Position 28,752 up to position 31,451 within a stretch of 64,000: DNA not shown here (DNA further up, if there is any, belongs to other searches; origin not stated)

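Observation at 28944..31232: C-terminal KS2 is intact but its AT is a catalytically dead, truncated relic and no ACP follows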

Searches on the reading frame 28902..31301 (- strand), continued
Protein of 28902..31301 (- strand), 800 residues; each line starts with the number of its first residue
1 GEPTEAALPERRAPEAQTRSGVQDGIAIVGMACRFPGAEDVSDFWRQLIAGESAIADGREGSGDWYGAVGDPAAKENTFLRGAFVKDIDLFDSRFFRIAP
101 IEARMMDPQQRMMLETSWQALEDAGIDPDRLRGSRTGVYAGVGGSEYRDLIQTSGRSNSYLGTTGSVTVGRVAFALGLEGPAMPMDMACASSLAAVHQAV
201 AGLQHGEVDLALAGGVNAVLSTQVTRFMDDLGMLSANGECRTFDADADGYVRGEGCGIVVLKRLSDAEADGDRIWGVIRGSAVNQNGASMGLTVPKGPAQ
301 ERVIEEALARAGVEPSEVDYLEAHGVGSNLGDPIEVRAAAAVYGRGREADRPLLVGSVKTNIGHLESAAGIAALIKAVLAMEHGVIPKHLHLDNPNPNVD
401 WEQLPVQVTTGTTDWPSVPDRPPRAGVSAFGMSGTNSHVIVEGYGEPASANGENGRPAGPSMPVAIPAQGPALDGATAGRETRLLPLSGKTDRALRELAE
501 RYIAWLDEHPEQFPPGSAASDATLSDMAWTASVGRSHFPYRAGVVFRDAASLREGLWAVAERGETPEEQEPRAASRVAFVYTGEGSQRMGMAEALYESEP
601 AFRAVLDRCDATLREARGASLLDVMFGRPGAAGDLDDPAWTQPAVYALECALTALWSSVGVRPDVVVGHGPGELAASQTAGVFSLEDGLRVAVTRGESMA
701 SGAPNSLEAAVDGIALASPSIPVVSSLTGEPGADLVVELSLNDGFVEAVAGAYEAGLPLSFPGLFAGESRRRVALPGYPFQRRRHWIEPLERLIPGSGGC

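Call 61: fold_search(model_id=the predicted structure, library=pdb)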
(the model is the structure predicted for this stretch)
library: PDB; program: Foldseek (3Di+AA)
matches with E <= 10: 918; with E <= 0.001: 375
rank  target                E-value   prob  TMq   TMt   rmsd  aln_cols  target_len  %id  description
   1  4mz0_A                8.1e-36  1.00  0.34  0.30  22.2       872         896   32  Structure of a ketosynthase-acyltransferase di-domain from module CurL of the curacin A polyketide synthase (released 2014-01-29)
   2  2hg4_E                1.1e-33  1.00  0.33  0.30  22.1       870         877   32  Structure of the ketosynthase-acyltransferase didomain of module 5 from DEBS. (released 2006-07-11)
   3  6c9u_A                1.5e-33  1.00  0.37  0.33  20.8       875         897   30  Crystal structure of [KS3][AT3] didomain from module 3 of 6-deoxyerthronolide B synthase in complex with antibody frag (released 2018-05-23)
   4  7s6d_B                2.8e-33  1.00  0.37  0.32  20.5       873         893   31  CryoEM structure of modular PKS holo-Lsd14 bound to antibody fragment 1B2, composite structure (released 2021-11-03)
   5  7s6b_B                6.4e-33  1.00  0.38  0.35  20.8       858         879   32  Crystal structure of modular polyketide synthase apo-Lsd14 from the Lasalocid biosynthesis pathway, trapped in the tra (released 2021-11-03)
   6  7s6d_A                8.8e-33  1.00  0.36  0.32  20.9       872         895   31  CryoEM structure of modular PKS holo-Lsd14 bound to antibody fragment 1B2, composite structure (released 2021-11-03)
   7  7s6b_A                8.8e-33  1.00  0.32  0.29  20.9       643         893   38  Crystal structure of modular polyketide synthase apo-Lsd14 from the Lasalocid biosynthesis pathway, trapped in the tra (released 2021-11-03)
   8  8tko_A                9.3e-33  1.00  0.38  0.33  22.1       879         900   30  KS-AT core of 6-deoxyerythronolide B synthase (DEBS) Module 3 crosslinked with its translocation ACP partner of Module (released 2024-07-31)
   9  7s6c_B                1.2e-32  1.00  0.37  0.33  20.8       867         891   31  CryoEM structure of modular PKS holo-Lsd14 stalled at the condensation step and bound to antibody fragment 1B2, compos (released 2021-11-03)
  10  8ee0_A                1.2e-32  1.00  0.36  0.33  21.5       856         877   32  KS-AT didomain from module 2 of the 6-deoxyerythronolide B synthase in complex with antibody fragment 1B2 (released 2023-05-31)
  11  2hg4_F                1.7e-32  1.00  0.26  0.24  22.0       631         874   40  Structure of the ketosynthase-acyltransferase didomain of module 5 from DEBS. (released 2006-07-11)
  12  7s6c_A                2.9e-32  1.00  0.36  0.32  21.1       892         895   30  CryoEM structure of modular PKS holo-Lsd14 stalled at the condensation step and bound to antibody fragment 1B2, compos (released 2021-11-03)
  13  2qo3_B                3.0e-32  1.00  0.39  0.35  21.8       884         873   31  Crystal Structure of [KS3][AT3] didomain from module 3 of 6-deoxyerthronolide B synthase (released 2007-09-04)
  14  8ee1_D                6.8e-32  1.00  0.36  0.34  21.1       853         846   32  KS-AT didomain from module 2 of the 6-deoxyerythronolide B synthase in complex with antibody fragment AA5 (released 2023-05-31)
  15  4mz0_B                6.8e-32  1.00  0.32  0.31  23.7       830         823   33  Structure of a ketosynthase-acyltransferase di-domain from module CurL of the curacin A polyketide synthase (released 2014-01-29)
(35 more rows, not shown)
